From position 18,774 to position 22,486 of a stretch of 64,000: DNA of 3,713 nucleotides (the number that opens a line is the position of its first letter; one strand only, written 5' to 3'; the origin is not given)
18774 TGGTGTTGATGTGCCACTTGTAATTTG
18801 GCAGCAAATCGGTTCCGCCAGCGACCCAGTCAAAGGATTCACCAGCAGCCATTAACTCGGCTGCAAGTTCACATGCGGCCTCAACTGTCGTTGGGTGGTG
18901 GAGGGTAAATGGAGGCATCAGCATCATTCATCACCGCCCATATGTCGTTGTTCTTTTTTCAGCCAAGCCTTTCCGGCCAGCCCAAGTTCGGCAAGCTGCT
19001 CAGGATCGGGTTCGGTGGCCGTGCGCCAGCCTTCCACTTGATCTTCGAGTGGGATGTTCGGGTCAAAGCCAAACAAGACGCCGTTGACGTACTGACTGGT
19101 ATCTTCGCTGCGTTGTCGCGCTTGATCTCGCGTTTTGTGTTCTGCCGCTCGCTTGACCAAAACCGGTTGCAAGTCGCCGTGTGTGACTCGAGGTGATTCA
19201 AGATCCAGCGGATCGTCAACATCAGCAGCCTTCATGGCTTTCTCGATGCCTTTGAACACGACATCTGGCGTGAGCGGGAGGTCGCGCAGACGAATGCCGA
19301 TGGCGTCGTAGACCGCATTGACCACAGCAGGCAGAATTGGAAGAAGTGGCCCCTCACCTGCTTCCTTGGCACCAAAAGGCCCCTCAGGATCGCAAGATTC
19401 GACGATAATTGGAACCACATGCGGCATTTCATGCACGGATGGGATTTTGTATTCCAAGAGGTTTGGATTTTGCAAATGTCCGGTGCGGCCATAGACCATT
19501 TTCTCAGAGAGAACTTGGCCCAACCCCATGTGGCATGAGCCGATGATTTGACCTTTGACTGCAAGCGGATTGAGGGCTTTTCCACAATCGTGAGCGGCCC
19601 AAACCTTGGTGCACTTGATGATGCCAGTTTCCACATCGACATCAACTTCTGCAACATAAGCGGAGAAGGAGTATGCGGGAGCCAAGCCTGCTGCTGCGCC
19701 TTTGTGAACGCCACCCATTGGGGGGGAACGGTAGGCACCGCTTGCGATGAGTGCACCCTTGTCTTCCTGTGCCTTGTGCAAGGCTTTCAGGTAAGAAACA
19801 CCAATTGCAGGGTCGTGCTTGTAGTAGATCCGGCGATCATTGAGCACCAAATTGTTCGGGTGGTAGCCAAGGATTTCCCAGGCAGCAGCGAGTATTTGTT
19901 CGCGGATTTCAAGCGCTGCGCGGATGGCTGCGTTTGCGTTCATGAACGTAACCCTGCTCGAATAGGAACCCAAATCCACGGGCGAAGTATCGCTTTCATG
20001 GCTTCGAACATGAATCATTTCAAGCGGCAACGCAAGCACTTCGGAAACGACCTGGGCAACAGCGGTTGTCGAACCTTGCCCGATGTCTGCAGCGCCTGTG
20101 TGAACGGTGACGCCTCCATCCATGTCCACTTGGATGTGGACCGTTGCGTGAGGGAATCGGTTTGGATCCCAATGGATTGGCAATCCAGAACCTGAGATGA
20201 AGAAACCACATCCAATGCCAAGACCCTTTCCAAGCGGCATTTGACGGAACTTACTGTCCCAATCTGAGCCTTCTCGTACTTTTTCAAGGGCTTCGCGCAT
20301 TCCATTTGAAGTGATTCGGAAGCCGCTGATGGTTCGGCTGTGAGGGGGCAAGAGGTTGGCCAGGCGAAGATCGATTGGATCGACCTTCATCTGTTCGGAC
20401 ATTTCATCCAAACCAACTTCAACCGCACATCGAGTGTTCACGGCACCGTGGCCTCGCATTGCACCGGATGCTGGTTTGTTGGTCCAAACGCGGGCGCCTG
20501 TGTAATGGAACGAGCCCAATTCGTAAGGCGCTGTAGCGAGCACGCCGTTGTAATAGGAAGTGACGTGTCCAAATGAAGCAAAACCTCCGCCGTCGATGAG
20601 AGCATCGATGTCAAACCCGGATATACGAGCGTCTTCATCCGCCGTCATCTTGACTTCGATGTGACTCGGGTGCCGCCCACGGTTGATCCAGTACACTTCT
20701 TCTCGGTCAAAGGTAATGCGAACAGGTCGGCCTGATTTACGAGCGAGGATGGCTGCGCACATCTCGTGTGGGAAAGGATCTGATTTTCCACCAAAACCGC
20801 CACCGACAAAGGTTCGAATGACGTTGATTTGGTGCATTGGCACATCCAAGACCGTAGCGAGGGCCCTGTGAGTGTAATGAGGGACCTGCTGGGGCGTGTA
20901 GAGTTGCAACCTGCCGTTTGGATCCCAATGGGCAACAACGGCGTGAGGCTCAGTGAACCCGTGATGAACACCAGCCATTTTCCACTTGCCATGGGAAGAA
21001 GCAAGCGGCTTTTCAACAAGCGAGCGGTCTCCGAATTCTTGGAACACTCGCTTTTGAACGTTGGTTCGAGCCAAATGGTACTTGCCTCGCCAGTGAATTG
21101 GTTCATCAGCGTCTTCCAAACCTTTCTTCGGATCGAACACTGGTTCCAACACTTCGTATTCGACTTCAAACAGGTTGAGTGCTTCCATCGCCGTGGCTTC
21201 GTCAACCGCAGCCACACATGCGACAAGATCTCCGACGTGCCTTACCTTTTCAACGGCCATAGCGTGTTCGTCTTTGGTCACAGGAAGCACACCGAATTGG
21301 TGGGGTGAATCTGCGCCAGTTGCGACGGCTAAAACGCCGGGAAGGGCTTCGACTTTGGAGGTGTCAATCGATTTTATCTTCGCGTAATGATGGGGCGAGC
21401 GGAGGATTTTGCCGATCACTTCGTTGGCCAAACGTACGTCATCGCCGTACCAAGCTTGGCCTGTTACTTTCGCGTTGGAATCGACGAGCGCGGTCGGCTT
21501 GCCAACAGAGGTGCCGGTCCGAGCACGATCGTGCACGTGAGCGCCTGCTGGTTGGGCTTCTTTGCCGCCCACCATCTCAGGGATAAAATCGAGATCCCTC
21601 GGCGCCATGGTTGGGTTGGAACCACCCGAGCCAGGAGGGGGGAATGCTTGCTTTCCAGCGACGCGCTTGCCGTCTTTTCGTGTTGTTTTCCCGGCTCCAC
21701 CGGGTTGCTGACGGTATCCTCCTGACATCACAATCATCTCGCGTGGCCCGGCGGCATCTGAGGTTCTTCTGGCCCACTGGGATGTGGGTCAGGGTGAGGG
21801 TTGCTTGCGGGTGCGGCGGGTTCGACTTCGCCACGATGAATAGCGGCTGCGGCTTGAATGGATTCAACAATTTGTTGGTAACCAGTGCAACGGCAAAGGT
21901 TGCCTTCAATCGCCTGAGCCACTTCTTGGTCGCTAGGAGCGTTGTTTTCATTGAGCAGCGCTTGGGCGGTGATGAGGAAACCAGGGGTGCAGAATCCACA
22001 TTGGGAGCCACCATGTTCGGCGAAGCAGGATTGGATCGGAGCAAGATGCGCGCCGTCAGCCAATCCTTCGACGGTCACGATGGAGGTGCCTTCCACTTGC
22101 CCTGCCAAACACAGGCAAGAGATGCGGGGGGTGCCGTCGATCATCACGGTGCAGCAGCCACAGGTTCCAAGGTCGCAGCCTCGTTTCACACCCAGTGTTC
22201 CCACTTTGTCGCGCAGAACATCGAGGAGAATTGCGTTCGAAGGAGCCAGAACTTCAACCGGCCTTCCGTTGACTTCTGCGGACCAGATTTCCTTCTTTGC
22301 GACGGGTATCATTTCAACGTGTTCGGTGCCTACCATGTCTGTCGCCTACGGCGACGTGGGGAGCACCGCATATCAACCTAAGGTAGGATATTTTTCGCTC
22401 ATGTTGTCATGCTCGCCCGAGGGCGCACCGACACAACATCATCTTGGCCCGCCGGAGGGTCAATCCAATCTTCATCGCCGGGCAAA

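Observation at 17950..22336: Complete hcrCAB-like (4-hydroxybenzoyl-CoA reductase-type) molybdoenzyme in a presumed aerobic marine archaeon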

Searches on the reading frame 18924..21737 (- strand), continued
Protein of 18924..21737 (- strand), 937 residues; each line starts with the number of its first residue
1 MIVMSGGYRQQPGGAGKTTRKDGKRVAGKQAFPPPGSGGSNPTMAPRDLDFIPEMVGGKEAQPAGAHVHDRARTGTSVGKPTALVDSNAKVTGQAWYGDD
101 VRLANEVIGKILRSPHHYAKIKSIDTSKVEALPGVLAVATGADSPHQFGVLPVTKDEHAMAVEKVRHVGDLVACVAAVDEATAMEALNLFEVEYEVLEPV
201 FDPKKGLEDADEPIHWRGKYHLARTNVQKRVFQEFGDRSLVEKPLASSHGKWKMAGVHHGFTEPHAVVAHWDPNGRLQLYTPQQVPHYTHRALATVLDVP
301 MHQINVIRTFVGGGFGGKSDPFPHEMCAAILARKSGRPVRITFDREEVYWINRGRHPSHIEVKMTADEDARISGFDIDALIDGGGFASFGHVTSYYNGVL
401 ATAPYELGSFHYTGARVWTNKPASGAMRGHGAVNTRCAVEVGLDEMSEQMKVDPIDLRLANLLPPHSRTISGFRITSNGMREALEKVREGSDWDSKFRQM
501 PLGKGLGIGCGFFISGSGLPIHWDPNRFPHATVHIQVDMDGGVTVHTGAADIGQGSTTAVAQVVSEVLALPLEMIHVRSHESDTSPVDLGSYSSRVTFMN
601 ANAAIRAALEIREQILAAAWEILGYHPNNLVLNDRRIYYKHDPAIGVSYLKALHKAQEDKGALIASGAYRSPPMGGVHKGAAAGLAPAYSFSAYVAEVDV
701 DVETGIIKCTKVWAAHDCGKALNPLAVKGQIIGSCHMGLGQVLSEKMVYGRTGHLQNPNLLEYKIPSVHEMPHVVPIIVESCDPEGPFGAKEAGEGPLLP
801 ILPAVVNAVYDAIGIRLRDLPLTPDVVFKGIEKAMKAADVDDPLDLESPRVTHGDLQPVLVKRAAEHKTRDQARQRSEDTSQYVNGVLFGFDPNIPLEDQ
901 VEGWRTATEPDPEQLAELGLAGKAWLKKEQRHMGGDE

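Call 90: search_protein_families(library=ncbifam, proteins=[L013:260-1042:+, L013:1084-2538:+, L013:2757-4193:+, L013:4261-5052:+, L013:5162-6274:+, L013:6332-7477:+, L013:10402-11436:+, L013:14986-15843:+], max_evalue=1e-20)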
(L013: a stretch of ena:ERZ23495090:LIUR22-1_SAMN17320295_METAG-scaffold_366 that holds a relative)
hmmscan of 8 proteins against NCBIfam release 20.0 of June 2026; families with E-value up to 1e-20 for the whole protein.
L013:260-1042:+ (260 aa): 58 families (the best 25 are shown)
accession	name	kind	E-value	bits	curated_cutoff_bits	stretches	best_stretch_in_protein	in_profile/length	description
NF005803.0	PRK07658.1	equivalog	1.1e-65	221.6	313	1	2-260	2-257/257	enoyl-CoA hydratase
NF004475.0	PRK05809.1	subfamily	4.6e-65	219.7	394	1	7-259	9-259/260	short-chain-enoyl-CoA hydratase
NF006007.0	PRK08138.1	subfamily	7e-61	205.9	355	1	7-260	13-261/261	enoyl-CoA hydratase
NF006566.0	PRK09076.1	subfamily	1.4e-57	195.3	286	1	4-257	7-257/260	enoyl-CoA hydratase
NF004517.0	PRK05862.1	equivalog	5.4e-57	193.2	396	1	9-258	11-255/257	enoyl-CoA hydratase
NF005802.0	PRK07657.1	equivalog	6.2e-55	186.5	363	1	8-260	10-260/260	enoyl-CoA hydratase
NF007239.0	PRK09674.1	equivalog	3.9e-52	177.2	371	1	8-260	10-257/257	2,3-dehydroadipyl-CoA hydratase PaaF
NF051848.1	EnCoAHydtEchA19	equivalog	4.2e-51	174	400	1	10-260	8-258/258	enoyl-CoA hydratase EchA19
NF004634.0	PRK05980.1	equivalog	1.7e-48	165.3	375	1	4-258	5-261/263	crotonase/enoyl-CoA hydratase family protein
NF004781.0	PRK06127.1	subfamily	1.1e-40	140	291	1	7-260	16-269/269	enoyl-CoA hydratase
TIGR02280.1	PaaB1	equivalog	4.1e-40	137.9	345.15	1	7-260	4-256/256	2-(1,2-epoxy-1,2-dihydrophenyl)acetyl-CoA isomerase PaaG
NF042430.2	EnCoAhydt_DpgD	equivalog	6.4e-40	137.2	400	1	6-259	1-257/258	enoyl-CoA-hydratase DpgD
NF005073.0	PRK06495.1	subfamily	7.7e-40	136.8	296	1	3-259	5-256/257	enoyl-CoA hydratase/isomerase family protein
NF006109.0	PRK08260.1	subfamily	3.2e-39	134.9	320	1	87-259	106-277/296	enoyl-CoA hydratase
NF006100.0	PRK08252.1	subfamily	1.2e-38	133.1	282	1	4-260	5-254/254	crotonase/enoyl-CoA hydratase family protein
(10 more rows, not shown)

L013:1084-2538:+ (484 aa): 38 families (the best 25 are shown)
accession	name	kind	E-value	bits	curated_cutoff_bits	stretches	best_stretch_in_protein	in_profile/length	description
TIGR01804.1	BADH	equivalog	2.9e-133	444.8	668.6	1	5-474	1-465/467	betaine-aldehyde dehydrogenase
NF045735.1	PaDhStyDPseudo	equivalog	1.1e-128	430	850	1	3-480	4-481/483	phenylacetaldehyde dehydrogenase StyD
NF009725.0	PRK13252.1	equivalog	1.3e-127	426.2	593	1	2-479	7-478/488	betaine-aldehyde dehydrogenase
NF010000.0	PRK13473.1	subfamily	1.3e-125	419.7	615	1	2-479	3-471/475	aminobutyraldehyde dehydrogenase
TIGR01780.1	SSADH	subfamily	2.2e-121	405.9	646.35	1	21-474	1-446/448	succinate-semialdehyde dehydrogenase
NF008415.0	PRK11241.1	equivalog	1.7e-117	393.1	828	1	3-479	12-479/482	NADP-dependent succinate-semialdehyde dehydrogenase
NF052305.1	DioxValDhHalo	equivalog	3.9e-117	392.1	750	1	3-478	6-479/483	2,5-dioxovalerate dehydrogenase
NF040648.1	lactal_redase_Meth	equivalog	7.2e-116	387.9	650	1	4-479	1-461/463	lactaldehyde dehydrogenase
NF006916.0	PRK09407.1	equivalog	9.3e-116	387.5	521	1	12-479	29-491/526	succinic semialdehyde dehydrogenase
NF007497.0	PRK10090.1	equivalog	5.4e-114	381.6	500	1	3-478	8-475/480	aldehyde dehydrogenase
NF042993.1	AlphKGSA_gudD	equivalog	2.7e-112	376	770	1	3-478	5-478/481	alpha-ketoglutaric semialdehyde dehydrogenase GucD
NF040792.1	glyc_ald_dh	equivalog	4.5e-110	368.9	760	1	3-442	2-435/488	D-glyceraldehyde dehydrogenase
TIGR02299.1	HpaE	equivalog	4.6e-109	365.2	638.35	1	3-479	2-475/488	5-carboxymethyl-2-hydroxymuconate semialdehyde dehydrogenase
NF045736.1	PaDhStyDRhodo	equivalog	6.4e-108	361.3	800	1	2-474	3-471/479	phenylacetaldehyde dehydrogenase StyD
NF006915.0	PRK09406.1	equivalog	5.1e-106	355.3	730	1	22-469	6-445/457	NADP-dependent succinic semialdehyde dehydrogenase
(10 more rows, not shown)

L013:2757-4193:+ (478 aa): 38 families (the best 25 are shown)
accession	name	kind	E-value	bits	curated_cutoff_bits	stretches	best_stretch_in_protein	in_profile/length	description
TIGR01804.1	BADH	equivalog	1.4e-139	465.6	668.6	1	5-471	1-467/467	betaine-aldehyde dehydrogenase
TIGR01780.1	SSADH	subfamily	1.2e-133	446.3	646.35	1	21-471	1-448/448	succinate-semialdehyde dehydrogenase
NF009725.0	PRK13252.1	equivalog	2.3e-131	438.6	593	1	2-476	7-480/488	betaine-aldehyde dehydrogenase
NF010000.0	PRK13473.1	subfamily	5.7e-127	424.2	615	1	2-476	3-473/475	aminobutyraldehyde dehydrogenase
NF045735.1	PaDhStyDPseudo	equivalog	7.9e-127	423.8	850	1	3-476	4-482/483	phenylacetaldehyde dehydrogenase StyD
NF040648.1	lactal_redase_Meth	equivalog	4.7e-126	421.5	650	1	4-475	1-462/463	lactaldehyde dehydrogenase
NF008415.0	PRK11241.1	equivalog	5.2e-125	417.9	828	1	3-475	12-480/482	NADP-dependent succinate-semialdehyde dehydrogenase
NF007497.0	PRK10090.1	equivalog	3.8e-122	408.5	500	1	3-475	8-477/480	aldehyde dehydrogenase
NF042993.1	AlphKGSA_gudD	equivalog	2.3e-120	402.6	770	1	3-475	5-480/481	alpha-ketoglutaric semialdehyde dehydrogenase GucD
NF052305.1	DioxValDhHalo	equivalog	5.4e-120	401.5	750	1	3-473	6-479/483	2,5-dioxovalerate dehydrogenase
NF040792.1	glyc_ald_dh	equivalog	1.3e-119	400.3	760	1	3-476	2-474/488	D-glyceraldehyde dehydrogenase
TIGR02299.1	HpaE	equivalog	1.8e-118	396.2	638.35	1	3-477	2-478/488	5-carboxymethyl-2-hydroxymuconate semialdehyde dehydrogenase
NF006916.0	PRK09407.1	equivalog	1.9e-116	389.8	521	1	13-475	30-492/526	succinic semialdehyde dehydrogenase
NF045736.1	PaDhStyDRhodo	equivalog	2.1e-110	369.5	800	1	2-475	3-477/479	phenylacetaldehyde dehydrogenase StyD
NF006915.0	PRK09406.1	equivalog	3.1e-103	346.1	730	1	22-475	6-456/457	NADP-dependent succinic semialdehyde dehydrogenase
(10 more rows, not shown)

L013:4261-5052:+ (263 aa): 63 families (the best 25 are shown)
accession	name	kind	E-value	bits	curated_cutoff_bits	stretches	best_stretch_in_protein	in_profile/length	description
NF005802.0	PRK07657.1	equivalog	1.8e-70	237.4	363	1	6-263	3-260/260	enoyl-CoA hydratase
NF004475.0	PRK05809.1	subfamily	1.9e-69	234.1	394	1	5-263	3-260/260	short-chain-enoyl-CoA hydratase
NF006007.0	PRK08138.1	subfamily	2.5e-64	217.2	355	1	3-263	4-261/261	enoyl-CoA hydratase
NF051848.1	EnCoAHydtEchA19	equivalog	4.5e-63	213.2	400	1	16-263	9-258/258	enoyl-CoA hydratase EchA19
NF005803.0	PRK07658.1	equivalog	1.1e-61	208.5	313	1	14-263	9-257/257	enoyl-CoA hydratase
NF006109.0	PRK08260.1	subfamily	2.1e-60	204.5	320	1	4-262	2-277/296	enoyl-CoA hydratase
NF006699.0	PRK09245.1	subfamily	5.9e-58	196.2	354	1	15-262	11-265/266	crotonase/enoyl-CoA hydratase family protein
NF007239.0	PRK09674.1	equivalog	7.7e-58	195.9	371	1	14-263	11-257/257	2,3-dehydroadipyl-CoA hydratase PaaF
NF006107.0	PRK08258.1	equivalog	1.5e-57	195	330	1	6-263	17-277/277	enoyl-CoA hydratase family protein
NF004857.0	PRK06210.1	equivalog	7.9e-54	182.9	341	1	4-262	6-274/275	enoyl-CoA hydratase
NF004517.0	PRK05862.1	equivalog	2.9e-53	181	396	1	14-261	11-255/257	enoyl-CoA hydratase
NF004634.0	PRK05980.1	equivalog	3.8e-53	180.5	375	1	13-262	9-262/263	crotonase/enoyl-CoA hydratase family protein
TIGR02280.1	PaaB1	equivalog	7.3e-53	179.7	345.15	1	14-263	6-256/256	2-(1,2-epoxy-1,2-dihydrophenyl)acetyl-CoA isomerase PaaG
NF004840.0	PRK06190.1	equivalog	1.1e-52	179.2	253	1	13-253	10-248/260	enoyl-CoA hydratase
NF004796.0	PRK06144.1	subfamily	2e-52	178.2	272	1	6-263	8-262/262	enoyl-CoA hydratase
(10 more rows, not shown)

L013:5162-6274:+ (370 aa): 31 families (the best 25 are shown)
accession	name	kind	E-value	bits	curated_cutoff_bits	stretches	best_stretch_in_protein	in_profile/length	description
TIGR01930.1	AcCoA-C-Actrans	subfamily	1.3e-139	465.4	240.55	1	3-368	21-385/385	acetyl-CoA C-acyltransferase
NF004206.0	PRK05656.1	subfamily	7.9e-137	456.5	688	1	2-369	25-392/392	acetyl-CoA C-acetyltransferase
NF006552.0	PRK09051.1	subfamily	1.9e-126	422.5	565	1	3-370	28-395/395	beta-ketothiolase BktB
NF006086.0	PRK08235.1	equivalog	2e-122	409.1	526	1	2-368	25-391/393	acetyl-CoA C-acetyltransferase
NF004853.0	PRK06205.1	subfamily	2.1e-120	402.4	551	1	2-370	25-403/404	acetyl-CoA C-acetyltransferase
NF042999.1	bketothiol_BktB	equivalog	2.4e-115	385.9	725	1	4-370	28-394/394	beta-ketothiolase BktB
NF006551.0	PRK09050.1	subfamily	1e-114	383.7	605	1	3-370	26-401/401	3-oxoadipyl-CoA thiolase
TIGR02430.1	pcaF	equivalog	2.2e-113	379.3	597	1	3-370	25-400/400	3-oxoadipyl-CoA thiolase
NF005152.0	PRK06633.1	equivalog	1.2e-107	359.9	675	1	2-369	26-391/392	acetyl-CoA C-acetyltransferase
NF042967.1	AcCoAtase_PhaA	equivalog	3.2e-105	352.5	740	1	3-370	26-396/396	acetyl-CoA acetyltransferase PhaA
NF005404.0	PRK06954.1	subfamily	5.4e-105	351.6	687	1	1-364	29-391/397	acetyl-CoA C-acetyltransferase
NF006001.0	PRK08131.1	equivalog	4.6e-100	335.3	622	1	11-370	34-400/401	3-oxoadipyl-CoA thiolase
NF005805.0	PRK07661.1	equivalog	2.1e-98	329.8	633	1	4-368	28-389/391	acetyl-CoA C-acetyltransferase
NF005890.0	PRK07851.1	equivalog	4.8e-97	325.5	580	1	133-370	172-405/406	acetyl-CoA C-acetyltransferase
NF004983.0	PRK06366.1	equivalog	5.7e-96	321.8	627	1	2-370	25-387/388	acetyl-CoA C-acetyltransferase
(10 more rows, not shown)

L013:6332-7477:+ (381 aa): 17 families
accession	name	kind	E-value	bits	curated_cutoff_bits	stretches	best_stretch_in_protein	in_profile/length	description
NF042972.1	AcrlCoAredClosAcrC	equivalog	6.5e-122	406.9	640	1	2-378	1-377/378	acryloyl-CoA reductase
NF043006.1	CyhCrbnylCoADH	equivalog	5e-118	394.4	650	1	7-380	5-378/380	cyclohexane-1-carbonyl-CoA dehydrogenase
NF045552.1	GlutCoADH_Des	equivalog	9.8e-95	318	470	1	3-376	2-378/387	glutaryl-CoA dehydrogenase Acd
NF053553.1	prodigi_MBC_PigA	equivalog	3.3e-87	293.1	500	1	2-377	1-379/381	prodigiosin MBC biosynthesis dehydrogenase PigA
NF058590.1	AcCoDHFadEBacil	equivalog_domain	1.7e-85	287.7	600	1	5-306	20-320/586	acyl-CoA dehydrogenase FadE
NF042439.1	SulpropCoADesulf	equivalog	6.3e-84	281.9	600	1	17-380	4-373/379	3-sulfinopropanoyl-CoA desulfinase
NF045652.1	ProlPCPDhRedW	equivalog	2.9e-78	263.3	650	1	9-377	3-373/376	L-prolyl-[peptidyl-carrier protein] dehydrogenase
TIGR03207.1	cyc_hxne_CoA_dh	equivalog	9.5e-74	248.3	575.35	1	6-376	1-370/372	cyclohexanecarboxyl-CoA dehydrogenase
NF008997.0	PRK12341.1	equivalog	1.7e-71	241.3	537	1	2-379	1-378/382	acyl-CoA dehydrogenase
NF002885.1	PRK03354.1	equivalog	4.2e-61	207.1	540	1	2-379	1-375/378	crotonobetainyl-CoA dehydrogenase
NF052270.1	Staph_DH_FadE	equivalog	1e-45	156.2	600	1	17-377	32-393/400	acyl-CoA dehydrogenase FadE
TIGR03204.1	pimC_large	equivalog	1.4e-34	119.7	623.85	1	48-348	51-347/395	pimeloyl-CoA dehydrogenase large subunit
NF049984.1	Rv1679_FadE16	equivalog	1.5e-34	119.9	600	1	28-364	15-352/371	Rv1679 family acyl-CoA dehydrogenase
TIGR03203.1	pimD_small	equivalog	3.4e-30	105.4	652.7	1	3-354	1-353/378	pimeloyl-CoA dehydrogenase small subunit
TIGR04022.1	sulfur_SfnB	equivalog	6.9e-26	91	430.9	1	16-337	13-331/391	SfnB family sulfur acquisition oxidoreductase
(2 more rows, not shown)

L013:10402-11436:+ (344 aa): 0 families

L013:14986-15843:+ (285 aa): 19 families
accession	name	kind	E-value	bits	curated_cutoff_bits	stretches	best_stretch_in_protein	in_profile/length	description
NF006722.0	PRK09260.1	equivalog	1e-131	438.4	429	1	3-284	2-283/289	3-hydroxyacyl-CoA dehydrogenase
NF004474.0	PRK05808.1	subfamily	1e-106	356.4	408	1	1-282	1-282/283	3-hydroxybutyryl-CoA dehydrogenase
NF005715.0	PRK07530.1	equivalog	1.5e-97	326.5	420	1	1-284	2-285/292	3-hydroxybutyryl-CoA dehydrogenase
NF006124.0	PRK08268.1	subfamily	2.9e-91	306.9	508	1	2-284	6-289/507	3-hydroxyacyl-CoA dehydrogenase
TIGR02279.1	PaaC-3OHAcCoADH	equivalog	4.8e-76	256.6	669.4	1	3-284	5-287/503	3-hydroxyacyl-CoA dehydrogenase PaaH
NF005875.0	PRK07819.1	subfamily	8.7e-76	255.1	319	1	2-282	4-286/287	3-hydroxybutyryl-CoA dehydrogenase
NF006143.0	PRK08293.1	equivalog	2.2e-71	240.5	312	1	1-284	2-289/291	3-hydroxyacyl-CoA dehydrogenase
NF008363.0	PRK11154.1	equivalog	4.2e-69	233.4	869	1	2-284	308-588/708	fatty acid oxidation complex subunit alpha FadJ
NF004699.0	PRK06035.1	equivalog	2.8e-68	230.2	500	1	1-276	1-279/294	3-hydroxyacyl-CoA dehydrogenase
TIGR02441.1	fa_ox_alpha_mit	equivalog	7.6e-67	225.9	964.65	1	2-284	334-615/737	fatty acid oxidation complex subunit alpha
NF008727.0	PRK11730.1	equivalog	1.2e-63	215.6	870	1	3-284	313-594/717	fatty acid oxidation complex subunit alpha FadB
NF006125.0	PRK08269.1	equivalog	2.9e-60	204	427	1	3-284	5-298/334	3-hydroxybutyryl-CoA dehydrogenase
TIGR02440.1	FadJ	equivalog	2e-59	201.6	968.45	1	2-284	303-583/699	fatty acid oxidation complex subunit alpha FadJ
NF042925.1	FHMPC_DH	equivalog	1.9e-58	198.2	500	1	5-284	2-282/304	5-formyl-3-hydroxy-2-methylpyridine 4-carboxylate 5-dehydrogenase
TIGR02437.1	FadB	equivalog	6.6e-53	180.1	933.55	1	4-284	314-594/714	fatty acid oxidation complex subunit alpha FadB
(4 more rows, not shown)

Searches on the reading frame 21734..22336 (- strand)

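Call 3: search_protein_families(library=pfam, proteins=[window:21734-22336:-])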
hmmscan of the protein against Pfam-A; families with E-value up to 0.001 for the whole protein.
window:21734-22336:- (200 aa): 3 families
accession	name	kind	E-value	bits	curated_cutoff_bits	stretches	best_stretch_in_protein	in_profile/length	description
PF01799.25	Fer2_2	-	1.1e-30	106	30.3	1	88-161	1-75/75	[2Fe-2S] binding domain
PF13085.11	Fer2_3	-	3.8e-07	30.5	27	1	37-92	35-89/107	2Fe-2S iron-sulfur cluster binding domain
PF00111.32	Fer2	-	3e-06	27.5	21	1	21-69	2-51/77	2Fe-2S iron-sulfur cluster binding domain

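Call 4: search_protein_families(library=ncbifam, proteins=[window:21734-22336:-], max_evalue=0.00001)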
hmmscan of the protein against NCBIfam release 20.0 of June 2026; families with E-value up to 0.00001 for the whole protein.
window:21734-22336:- (200 aa): 14 families
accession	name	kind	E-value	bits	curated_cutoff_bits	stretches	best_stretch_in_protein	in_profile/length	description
TIGR03193.1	4hydroxCoAred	equivalog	3.3e-53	179.6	257.8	1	20-164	4-148/148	4-hydroxybenzoyl-CoA reductase subunit gamma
NF041020.1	glyceraldDH_gamma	equivalog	1.4e-47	161.4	290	1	20-164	15-159/164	glyceraldehyde dehydrogenase subunit gamma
NF045668.1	pterin_aldehy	equivalog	3.7e-47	161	1100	1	21-173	6-161/905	molybdopterin-dependent aldehyde oxidoreductase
NF043084.2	XdhC_XDHase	equivalog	5.2e-46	155.9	217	1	20-163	5-149/151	xanthine dehydrogenase subunit XdhC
TIGR03198.1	pucE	equivalog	7.4e-46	155.3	254.3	1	19-163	5-148/151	xanthine dehydrogenase subunit E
TIGR03311.1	Se_dep_XDH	equivalog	9.6e-43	146.3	830.45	1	22-175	5-155/848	selenium-dependent xanthine dehydrogenase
NF007387.0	PRK09908.1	equivalog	1.2e-40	138.6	212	1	19-162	10-154/159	xanthine dehydrogenase iron sulfur-binding subunit XdhC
TIGR02963.1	xanthine_xdhA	equivalog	4.1e-38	131.2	467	1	33-167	17-161/468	xanthine dehydrogenase small subunit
NF008514.0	PRK11433.1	equivalog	6.4e-35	120.6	322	1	19-165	54-215/218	aldehyde dehydrogenase iron-sulfur subunit PaoA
TIGR02969.1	mam_aldehyde_ox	subfamily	3.7e-25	87.6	1912.3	1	22-162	7-159/1330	aldehyde oxidase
TIGR03313.1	Se_sel_red_Mo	hypoth_equivalog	5e-12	44.3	1101.9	1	22-165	3-146/951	molybdopterin-dependent oxidoreductase Mo/Fe-S-binding subunit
NF009226.0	PRK12576.1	equivalog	2.6e-07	30.3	344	1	37-92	43-100/317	succinate dehydrogenase/fumarate reductase iron-sulfur subunit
NF009052.0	PRK12386.1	equivalog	3e-06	26.4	256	1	39-96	38-95/255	succinate dehydrogenase/fumarate reductase iron-sulfur subunit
NF004616.0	PRK05950.1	subfamily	4.1e-06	26.1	228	1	37-92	41-95/238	succinate dehydrogenase iron-sulfur subunit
